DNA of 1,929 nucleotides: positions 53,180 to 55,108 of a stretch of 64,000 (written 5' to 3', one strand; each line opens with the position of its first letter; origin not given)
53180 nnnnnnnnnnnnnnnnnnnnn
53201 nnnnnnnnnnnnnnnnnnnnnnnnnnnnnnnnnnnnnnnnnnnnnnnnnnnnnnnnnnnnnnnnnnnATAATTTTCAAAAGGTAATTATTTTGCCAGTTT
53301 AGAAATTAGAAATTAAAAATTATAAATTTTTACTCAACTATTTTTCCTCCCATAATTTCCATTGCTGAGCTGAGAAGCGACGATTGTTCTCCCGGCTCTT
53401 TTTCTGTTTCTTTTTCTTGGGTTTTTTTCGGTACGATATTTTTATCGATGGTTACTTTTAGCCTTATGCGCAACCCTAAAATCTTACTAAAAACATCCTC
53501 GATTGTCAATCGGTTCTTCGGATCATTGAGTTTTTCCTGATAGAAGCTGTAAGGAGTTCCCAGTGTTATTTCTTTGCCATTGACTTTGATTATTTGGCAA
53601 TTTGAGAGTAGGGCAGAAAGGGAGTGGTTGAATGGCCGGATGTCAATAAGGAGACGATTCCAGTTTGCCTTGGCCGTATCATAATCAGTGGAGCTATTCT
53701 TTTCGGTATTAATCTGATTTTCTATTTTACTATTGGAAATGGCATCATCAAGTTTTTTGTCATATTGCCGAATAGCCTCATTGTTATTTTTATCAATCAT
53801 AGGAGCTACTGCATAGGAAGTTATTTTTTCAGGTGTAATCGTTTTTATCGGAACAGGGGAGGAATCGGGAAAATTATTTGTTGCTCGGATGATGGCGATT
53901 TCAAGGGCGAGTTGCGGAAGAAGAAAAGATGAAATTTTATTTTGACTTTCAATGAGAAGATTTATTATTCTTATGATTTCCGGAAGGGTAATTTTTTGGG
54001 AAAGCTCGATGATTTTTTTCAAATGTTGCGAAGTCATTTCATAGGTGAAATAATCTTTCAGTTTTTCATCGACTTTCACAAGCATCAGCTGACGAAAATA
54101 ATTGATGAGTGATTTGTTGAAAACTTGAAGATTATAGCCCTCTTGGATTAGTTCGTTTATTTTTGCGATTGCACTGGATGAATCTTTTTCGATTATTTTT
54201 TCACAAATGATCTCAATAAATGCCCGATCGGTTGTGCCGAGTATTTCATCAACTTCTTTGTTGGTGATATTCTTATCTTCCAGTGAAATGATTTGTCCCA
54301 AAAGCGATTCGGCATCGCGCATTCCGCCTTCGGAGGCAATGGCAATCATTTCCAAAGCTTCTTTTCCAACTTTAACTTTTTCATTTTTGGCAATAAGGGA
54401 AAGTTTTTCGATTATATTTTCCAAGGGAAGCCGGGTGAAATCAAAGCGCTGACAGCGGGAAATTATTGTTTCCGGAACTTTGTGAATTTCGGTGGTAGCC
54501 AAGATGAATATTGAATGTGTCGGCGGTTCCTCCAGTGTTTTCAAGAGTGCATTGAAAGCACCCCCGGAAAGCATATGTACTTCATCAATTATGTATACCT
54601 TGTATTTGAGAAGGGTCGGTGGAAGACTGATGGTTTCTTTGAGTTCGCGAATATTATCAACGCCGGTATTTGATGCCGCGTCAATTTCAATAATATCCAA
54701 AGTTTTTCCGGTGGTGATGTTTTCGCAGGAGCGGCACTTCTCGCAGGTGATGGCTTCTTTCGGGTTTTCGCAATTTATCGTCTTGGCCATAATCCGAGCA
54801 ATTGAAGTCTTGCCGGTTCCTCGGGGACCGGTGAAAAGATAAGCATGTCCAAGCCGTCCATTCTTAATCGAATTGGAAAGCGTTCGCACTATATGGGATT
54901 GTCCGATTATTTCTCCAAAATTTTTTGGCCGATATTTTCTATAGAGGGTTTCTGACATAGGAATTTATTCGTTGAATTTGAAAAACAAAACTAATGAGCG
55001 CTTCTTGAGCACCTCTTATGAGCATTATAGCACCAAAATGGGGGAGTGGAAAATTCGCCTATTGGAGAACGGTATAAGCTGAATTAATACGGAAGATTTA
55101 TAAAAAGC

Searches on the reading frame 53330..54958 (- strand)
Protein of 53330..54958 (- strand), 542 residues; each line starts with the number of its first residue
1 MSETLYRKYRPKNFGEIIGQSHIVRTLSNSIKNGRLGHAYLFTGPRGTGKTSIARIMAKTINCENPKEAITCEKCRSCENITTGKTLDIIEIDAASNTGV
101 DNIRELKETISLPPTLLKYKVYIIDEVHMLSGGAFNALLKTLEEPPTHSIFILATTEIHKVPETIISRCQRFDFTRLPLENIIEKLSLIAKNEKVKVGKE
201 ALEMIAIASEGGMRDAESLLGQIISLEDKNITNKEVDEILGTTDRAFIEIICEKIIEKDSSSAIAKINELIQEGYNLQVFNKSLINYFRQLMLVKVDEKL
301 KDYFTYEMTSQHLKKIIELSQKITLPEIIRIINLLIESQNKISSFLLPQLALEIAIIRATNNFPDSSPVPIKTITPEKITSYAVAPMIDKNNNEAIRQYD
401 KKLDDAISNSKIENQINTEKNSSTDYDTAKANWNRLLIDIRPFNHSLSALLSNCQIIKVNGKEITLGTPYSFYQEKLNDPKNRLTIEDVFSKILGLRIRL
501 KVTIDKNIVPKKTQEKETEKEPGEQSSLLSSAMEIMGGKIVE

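Call 25: search_protein_families(library=pfam, proteins=[window:53330-54958:-], max_evalue=0.00001)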
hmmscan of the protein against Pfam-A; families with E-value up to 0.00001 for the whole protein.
window:53330-54958:- (542 aa): 7 families
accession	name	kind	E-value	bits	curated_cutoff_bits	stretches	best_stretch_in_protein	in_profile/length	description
PF13177.12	DNA_pol3_delta2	-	2.2e-47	161.5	27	1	20-176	2-159/161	DNA polymerase III, delta subunit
PF12169.13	DNA_pol3_gamma3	-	7.7e-18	65.1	24.4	1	231-361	1-129/143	DNA polymerase III subunits gamma and tau domain III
PF00004.35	AAA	-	5.1e-13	50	21.2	1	41-172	2-126/131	ATPase family associated with various cellular activities (AAA)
PF22608.2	DNAX_ATPase_lid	-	4.9e-10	39.5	27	1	182-225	2-45/49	DNA polymerase III clamp loader subunit, ATPase lid domain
PF06068.19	TIP49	-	1.5e-06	28.1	23.8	0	27-79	39-92/347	TIP49 P-loop domain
PF05496.18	RuvB_N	-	3.2e-06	27.4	27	0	10-64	2-60/159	Holliday junction DNA helicase RuvB P-loop domain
PF07728.20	AAA_5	-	3.9e-06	27.3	22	1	41-148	3-96/139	AAA domain (dynein-related subfamily)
